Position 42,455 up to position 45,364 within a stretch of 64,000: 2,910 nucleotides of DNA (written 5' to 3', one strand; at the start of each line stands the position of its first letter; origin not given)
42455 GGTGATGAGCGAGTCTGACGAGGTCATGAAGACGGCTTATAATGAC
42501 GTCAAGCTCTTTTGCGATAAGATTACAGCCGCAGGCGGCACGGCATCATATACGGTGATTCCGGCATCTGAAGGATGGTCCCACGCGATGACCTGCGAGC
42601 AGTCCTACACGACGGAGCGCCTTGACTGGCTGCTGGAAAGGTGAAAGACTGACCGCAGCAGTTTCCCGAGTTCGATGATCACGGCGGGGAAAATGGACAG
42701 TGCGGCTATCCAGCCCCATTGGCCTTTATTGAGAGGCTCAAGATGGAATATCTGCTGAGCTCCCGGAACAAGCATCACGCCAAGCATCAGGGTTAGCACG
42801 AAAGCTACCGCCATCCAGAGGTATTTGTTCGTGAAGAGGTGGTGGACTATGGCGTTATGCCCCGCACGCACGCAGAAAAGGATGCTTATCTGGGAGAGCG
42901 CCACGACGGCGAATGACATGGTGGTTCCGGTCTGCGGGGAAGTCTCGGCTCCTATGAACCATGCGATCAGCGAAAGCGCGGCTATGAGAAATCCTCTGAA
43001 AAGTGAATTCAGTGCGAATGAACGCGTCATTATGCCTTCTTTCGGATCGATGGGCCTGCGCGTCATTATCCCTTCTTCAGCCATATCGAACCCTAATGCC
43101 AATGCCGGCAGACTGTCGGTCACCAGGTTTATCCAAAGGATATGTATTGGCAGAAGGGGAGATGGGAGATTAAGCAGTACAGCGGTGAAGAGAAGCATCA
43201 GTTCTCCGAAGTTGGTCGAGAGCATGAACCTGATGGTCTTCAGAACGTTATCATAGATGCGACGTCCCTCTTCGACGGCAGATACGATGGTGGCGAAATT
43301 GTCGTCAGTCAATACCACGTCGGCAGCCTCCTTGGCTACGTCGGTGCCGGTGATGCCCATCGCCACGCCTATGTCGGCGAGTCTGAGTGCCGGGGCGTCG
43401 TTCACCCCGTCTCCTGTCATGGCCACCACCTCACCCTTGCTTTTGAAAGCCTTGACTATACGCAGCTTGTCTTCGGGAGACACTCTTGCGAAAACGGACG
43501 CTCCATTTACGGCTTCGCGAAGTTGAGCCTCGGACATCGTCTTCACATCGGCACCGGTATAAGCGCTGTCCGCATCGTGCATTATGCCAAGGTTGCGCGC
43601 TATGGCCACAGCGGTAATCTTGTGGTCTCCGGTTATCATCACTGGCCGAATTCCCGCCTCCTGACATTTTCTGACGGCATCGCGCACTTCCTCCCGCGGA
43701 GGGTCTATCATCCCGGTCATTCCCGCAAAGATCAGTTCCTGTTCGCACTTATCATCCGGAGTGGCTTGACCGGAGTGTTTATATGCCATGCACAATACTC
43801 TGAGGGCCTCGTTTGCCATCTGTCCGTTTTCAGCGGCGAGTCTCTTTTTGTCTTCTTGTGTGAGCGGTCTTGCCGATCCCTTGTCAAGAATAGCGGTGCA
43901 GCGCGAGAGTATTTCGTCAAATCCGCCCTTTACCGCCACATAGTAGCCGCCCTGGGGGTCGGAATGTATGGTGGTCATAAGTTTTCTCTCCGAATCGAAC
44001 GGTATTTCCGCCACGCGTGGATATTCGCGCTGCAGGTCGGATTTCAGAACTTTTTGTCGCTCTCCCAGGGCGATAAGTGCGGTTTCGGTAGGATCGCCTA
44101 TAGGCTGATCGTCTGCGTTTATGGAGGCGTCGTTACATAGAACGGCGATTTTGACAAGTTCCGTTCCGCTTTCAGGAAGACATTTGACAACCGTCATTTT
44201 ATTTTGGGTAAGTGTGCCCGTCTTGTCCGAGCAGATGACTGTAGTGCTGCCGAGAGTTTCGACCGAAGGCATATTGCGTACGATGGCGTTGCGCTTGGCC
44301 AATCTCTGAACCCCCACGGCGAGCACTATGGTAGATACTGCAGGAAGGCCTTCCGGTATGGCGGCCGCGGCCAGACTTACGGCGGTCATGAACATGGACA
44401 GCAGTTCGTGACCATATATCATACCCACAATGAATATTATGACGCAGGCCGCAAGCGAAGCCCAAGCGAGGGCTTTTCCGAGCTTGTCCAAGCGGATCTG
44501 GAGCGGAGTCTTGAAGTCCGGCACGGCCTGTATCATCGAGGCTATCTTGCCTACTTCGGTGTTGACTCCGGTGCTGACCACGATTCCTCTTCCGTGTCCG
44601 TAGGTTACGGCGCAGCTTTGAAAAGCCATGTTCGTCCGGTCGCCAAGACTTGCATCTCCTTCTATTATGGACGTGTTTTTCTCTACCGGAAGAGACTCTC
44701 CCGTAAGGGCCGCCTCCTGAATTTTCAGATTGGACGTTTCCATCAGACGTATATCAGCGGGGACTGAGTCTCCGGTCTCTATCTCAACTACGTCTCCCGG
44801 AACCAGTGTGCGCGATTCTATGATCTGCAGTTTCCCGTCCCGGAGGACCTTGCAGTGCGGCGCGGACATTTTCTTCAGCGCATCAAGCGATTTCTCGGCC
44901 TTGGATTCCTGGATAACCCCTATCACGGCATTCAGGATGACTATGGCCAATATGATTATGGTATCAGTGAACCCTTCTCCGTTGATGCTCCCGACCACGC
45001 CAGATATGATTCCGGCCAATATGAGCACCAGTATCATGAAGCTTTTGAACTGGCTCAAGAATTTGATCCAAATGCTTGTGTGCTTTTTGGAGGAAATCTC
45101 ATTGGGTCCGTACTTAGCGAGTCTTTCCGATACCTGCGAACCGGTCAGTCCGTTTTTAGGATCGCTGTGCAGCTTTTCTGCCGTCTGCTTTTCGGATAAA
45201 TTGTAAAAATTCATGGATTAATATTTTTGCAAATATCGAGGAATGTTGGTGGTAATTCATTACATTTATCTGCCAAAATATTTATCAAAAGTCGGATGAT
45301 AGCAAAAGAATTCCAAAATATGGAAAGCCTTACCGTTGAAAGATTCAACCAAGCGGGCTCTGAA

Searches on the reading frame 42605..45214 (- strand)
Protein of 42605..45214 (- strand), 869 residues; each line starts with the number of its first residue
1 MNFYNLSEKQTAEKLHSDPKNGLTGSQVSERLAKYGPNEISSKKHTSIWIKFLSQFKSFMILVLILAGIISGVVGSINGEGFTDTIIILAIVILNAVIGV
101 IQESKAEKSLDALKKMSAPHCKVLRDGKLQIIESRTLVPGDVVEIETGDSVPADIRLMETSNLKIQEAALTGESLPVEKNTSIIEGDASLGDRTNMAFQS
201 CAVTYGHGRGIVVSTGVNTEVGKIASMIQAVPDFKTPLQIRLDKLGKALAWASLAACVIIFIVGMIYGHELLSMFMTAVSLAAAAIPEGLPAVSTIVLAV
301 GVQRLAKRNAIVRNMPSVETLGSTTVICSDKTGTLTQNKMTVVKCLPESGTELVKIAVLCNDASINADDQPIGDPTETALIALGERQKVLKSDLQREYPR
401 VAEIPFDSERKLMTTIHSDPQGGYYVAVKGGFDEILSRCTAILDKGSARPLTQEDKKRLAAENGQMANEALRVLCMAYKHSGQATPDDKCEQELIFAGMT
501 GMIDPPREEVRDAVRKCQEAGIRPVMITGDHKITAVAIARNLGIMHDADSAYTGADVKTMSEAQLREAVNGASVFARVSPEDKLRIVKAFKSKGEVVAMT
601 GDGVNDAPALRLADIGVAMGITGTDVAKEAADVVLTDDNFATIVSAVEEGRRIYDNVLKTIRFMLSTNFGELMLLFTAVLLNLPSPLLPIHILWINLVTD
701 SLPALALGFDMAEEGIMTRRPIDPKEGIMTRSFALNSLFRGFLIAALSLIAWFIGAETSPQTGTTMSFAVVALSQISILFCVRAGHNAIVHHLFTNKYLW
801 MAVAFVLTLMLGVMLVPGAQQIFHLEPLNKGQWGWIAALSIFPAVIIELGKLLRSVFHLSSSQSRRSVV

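Call 62: search_protein_families(library=pfam, proteins=[window:42605-45214:-], max_evalue=0.00001)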
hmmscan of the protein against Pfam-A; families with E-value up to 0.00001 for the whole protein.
window:42605-45214:- (869 aa): 6 families
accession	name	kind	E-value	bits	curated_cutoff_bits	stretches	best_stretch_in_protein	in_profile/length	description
PF00122.25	E1-E2_ATPase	-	1.6e-53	181.3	28.1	1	115-308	1-181/181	E1-E2 ATPase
PF00689.26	Cation_ATPase_C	-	5.8e-46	156.9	27.3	1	684-853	1-175/175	Cation transporting ATPase, C-terminus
PF00690.31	Cation_ATPase_N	-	5.2e-24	84.1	20.4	1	4-71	2-69/69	Cation transporter/ATPase, N-terminus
PF13246.12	Cation_ATPase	-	3.1e-22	78.8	21.7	1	358-442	1-91/91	Cation transport ATPase (P-type)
PF00702.32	Hydrolase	-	6.9e-22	79.2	26.4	1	326-614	3-191/191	haloacid dehalogenase-like hydrolase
PF08282.18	Hydrolase_3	-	2.2e-06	28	20.9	0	586-643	195-251/255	haloacid dehalogenase-like hydrolase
